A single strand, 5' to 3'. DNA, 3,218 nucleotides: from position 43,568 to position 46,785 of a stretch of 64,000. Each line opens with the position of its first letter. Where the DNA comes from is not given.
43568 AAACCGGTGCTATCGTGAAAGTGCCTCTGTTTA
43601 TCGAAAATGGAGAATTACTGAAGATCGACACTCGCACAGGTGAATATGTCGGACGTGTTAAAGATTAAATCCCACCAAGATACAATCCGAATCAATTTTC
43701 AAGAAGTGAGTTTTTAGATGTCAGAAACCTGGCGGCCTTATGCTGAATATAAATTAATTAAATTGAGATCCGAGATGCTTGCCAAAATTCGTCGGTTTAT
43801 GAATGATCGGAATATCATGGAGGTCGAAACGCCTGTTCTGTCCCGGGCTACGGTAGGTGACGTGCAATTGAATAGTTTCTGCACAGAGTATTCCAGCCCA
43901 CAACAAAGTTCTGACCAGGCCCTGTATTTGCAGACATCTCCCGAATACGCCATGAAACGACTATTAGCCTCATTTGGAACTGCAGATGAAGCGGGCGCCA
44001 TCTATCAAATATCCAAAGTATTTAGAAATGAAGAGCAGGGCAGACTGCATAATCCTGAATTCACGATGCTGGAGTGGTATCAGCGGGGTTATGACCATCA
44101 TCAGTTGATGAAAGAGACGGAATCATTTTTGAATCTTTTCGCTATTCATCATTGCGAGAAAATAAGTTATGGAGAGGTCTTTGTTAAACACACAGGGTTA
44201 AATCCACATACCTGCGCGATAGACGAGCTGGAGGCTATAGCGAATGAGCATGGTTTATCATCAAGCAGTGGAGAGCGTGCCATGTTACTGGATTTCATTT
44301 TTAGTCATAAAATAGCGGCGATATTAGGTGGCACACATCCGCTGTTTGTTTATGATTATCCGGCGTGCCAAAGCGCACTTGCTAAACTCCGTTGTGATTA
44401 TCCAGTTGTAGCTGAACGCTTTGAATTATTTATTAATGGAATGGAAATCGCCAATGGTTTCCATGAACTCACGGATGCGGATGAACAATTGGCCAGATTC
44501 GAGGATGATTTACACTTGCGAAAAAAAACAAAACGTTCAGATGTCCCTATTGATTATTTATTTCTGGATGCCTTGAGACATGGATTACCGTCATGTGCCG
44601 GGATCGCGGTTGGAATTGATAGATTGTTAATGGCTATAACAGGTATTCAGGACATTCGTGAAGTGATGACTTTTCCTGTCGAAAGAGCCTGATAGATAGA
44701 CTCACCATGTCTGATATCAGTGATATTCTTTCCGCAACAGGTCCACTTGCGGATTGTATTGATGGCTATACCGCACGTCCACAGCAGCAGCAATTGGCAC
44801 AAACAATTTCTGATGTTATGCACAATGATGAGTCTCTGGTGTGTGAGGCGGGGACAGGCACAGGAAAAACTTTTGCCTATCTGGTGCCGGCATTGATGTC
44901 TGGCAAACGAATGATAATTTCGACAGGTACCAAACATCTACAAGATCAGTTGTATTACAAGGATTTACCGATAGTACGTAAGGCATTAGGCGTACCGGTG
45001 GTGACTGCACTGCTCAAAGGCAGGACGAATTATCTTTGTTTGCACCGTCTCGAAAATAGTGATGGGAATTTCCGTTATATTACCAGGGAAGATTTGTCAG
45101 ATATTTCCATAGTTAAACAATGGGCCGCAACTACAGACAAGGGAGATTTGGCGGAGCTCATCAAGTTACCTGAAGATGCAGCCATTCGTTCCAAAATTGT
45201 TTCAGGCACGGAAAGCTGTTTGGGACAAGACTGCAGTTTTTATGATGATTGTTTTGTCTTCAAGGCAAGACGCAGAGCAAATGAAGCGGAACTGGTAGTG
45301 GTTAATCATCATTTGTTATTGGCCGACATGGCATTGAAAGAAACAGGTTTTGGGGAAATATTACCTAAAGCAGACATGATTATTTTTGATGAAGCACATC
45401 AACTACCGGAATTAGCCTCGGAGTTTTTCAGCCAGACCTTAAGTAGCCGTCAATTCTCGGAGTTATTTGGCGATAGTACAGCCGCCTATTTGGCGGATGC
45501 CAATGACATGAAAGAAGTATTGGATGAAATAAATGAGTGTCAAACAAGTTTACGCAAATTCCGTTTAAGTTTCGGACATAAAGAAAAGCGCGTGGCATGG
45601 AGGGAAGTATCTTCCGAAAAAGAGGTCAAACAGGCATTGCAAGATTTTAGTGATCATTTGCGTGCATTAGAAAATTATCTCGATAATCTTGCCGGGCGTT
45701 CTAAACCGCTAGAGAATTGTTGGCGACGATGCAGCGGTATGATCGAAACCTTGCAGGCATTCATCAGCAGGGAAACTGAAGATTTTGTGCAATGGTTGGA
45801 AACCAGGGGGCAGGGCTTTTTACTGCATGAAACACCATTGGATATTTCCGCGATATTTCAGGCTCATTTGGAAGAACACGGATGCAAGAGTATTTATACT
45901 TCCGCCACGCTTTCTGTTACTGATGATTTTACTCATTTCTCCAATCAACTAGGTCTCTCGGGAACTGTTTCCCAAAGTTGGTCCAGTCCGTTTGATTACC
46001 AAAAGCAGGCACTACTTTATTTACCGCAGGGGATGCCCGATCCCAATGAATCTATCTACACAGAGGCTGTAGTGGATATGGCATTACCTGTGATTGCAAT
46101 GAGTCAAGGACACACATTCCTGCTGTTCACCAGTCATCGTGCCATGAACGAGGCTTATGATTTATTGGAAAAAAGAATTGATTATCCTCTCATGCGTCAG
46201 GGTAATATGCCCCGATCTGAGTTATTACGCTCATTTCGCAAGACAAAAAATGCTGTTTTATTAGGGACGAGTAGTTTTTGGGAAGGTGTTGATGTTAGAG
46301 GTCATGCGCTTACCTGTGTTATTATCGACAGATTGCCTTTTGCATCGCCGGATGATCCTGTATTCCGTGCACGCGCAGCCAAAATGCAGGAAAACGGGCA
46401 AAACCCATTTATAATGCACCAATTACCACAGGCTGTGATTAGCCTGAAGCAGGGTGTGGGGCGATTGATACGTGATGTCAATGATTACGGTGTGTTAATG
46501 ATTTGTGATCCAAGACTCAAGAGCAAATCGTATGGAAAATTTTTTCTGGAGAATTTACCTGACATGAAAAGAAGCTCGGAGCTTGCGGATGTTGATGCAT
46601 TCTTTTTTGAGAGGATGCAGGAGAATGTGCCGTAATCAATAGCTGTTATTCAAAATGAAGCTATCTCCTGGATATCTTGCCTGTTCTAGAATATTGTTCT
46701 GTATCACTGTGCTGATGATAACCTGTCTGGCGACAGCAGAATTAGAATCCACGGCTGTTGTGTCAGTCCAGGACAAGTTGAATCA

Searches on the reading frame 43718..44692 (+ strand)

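Call 20: search_protein_families(library=ncbifam, proteins=[window:43718-44692:+])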
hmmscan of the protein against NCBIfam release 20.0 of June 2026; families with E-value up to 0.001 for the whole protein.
window:43718-44692:+ (324 aa): 19 families
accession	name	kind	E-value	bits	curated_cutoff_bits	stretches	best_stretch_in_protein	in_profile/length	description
TIGR00462.1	genX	equivalog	5.2e-110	367.6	286.9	1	15-319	2-304/304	EF-P lysine aminoacylase EpmA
NF006828.0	PRK09350.1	equivalog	1.8e-109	366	264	1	2-324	4-325/325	elongation factor P--(R)-beta-lysine ligase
NF001756.1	PRK00484.1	subfamily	7.5e-65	219.5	468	1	12-323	167-486/488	lysine--tRNA ligase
TIGR00499.1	lysS_bact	equivalog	9.8e-63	212.5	427.6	1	13-321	171-491/496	lysine--tRNA ligase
NF009101.0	PRK12445.1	subfamily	8.6e-45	153.2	1026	2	206-323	385-502/505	lysine--tRNA ligase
NF002821.0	PRK02983.1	equivalog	2e-44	152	742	2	168-323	946-1099/1102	bifunctional lysylphosphatidylglycerol synthetase/lysine--tRNA ligase LysX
TIGR00459.1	aspS_bact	equivalog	1.7e-27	96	373.85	2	229-321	468-556/586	aspartate--tRNA ligase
NF001750.0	PRK00476.1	equivalog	1.1e-24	86.7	443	2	228-322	470-560/590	aspartate--tRNA ligase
NF003483.0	PRK05159.1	equivalog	1.4e-20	73.6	353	1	10-321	133-431/438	aspartate--tRNA(Asn) ligase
TIGR00458.1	aspS_nondisc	equivalog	1.5e-17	63.7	368.4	1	13-323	132-423/428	aspartate--tRNA(Asn) ligase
NF009460.0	PRK12820.1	equivalog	8.7e-14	50.6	1379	2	234-323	507-592/723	bifunctional aspartyl-tRNA synthetase/aspartyl/glutamyl-tRNA amidotransferase subunit C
NF003037.0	PRK03932.1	equivalog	2.1e-13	50.1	414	2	267-321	388-444/451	asparagine--tRNA ligase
TIGR00457.1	asnS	equivalog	6.3e-13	48.3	342.6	2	13-137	135-256/455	asparagine--tRNA ligase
TIGR02367.1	PylS_Cterm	equivalog_domain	2e-06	27.3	178.15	1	24-141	35-153/242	pyrrolysine--tRNA(Pyl) ligase large subunit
NF005052.0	PRK06462.1-1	equivalog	3.1e-06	26.5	368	1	205-320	233-344/353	asparagine synthetase A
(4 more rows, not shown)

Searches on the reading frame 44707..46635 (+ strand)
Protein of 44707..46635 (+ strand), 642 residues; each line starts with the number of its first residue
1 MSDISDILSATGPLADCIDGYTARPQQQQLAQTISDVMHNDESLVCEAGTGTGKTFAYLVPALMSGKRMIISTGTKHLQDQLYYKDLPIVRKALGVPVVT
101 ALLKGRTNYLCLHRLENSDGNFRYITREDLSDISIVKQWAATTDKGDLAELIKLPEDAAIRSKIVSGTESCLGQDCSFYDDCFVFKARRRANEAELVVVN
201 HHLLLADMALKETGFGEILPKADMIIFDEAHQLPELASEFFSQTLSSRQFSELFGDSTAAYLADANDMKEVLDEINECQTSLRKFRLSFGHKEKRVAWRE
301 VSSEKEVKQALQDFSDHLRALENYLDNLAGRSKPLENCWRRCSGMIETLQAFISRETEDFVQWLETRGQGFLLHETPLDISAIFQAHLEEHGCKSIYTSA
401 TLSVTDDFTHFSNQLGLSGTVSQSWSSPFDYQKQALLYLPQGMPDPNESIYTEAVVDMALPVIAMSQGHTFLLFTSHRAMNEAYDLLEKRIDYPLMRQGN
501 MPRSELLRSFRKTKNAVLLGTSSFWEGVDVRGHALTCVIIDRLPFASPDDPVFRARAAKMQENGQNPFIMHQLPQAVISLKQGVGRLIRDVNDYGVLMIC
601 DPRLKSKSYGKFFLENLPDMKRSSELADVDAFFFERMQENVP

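Call 20: search_protein_families(library=ncbifam, proteins=[window:44707-46635:+])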
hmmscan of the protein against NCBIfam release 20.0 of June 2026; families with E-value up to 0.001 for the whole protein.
window:44707-46635:+ (642 aa): 7 families
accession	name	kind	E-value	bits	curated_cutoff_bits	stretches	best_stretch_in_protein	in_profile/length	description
NF053712.1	repair_DEAH_YoaA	equivalog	2.1e-260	865.9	680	1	6-633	2-629/630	DNA repair helicase YoaA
NF005981.0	PRK08074.1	equivalog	1e-127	427.5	789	2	295-623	574-914/931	ATP-dependent DNA helicase DinG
NF008729.0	PRK11747.1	equivalog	7.6e-114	381.6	598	1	14-623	17-700/703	ATP-dependent DNA helicase DinG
TIGR01407.1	dinG_rel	hypoth_equivalog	3e-104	350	547.7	1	21-622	244-872/889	putative DnaQ family exonuclease/DinG family helicase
NF005569.0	PRK07246.1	equivalog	8.2e-57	193.1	794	1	22-618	245-798/820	bifunctional DnaQ family exonuclease/ATP-dependent helicase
TIGR03117.2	cas_csf4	equivalog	4.5e-33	114.4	400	3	451-608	617-783/800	type IV CRISPR-associated DEAD/DEAH-box helicase Csf4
TIGR00604.1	rad3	subfamily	2.9e-19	69.2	246.95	2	182-329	185-335/706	DNA repair helicase (rad3)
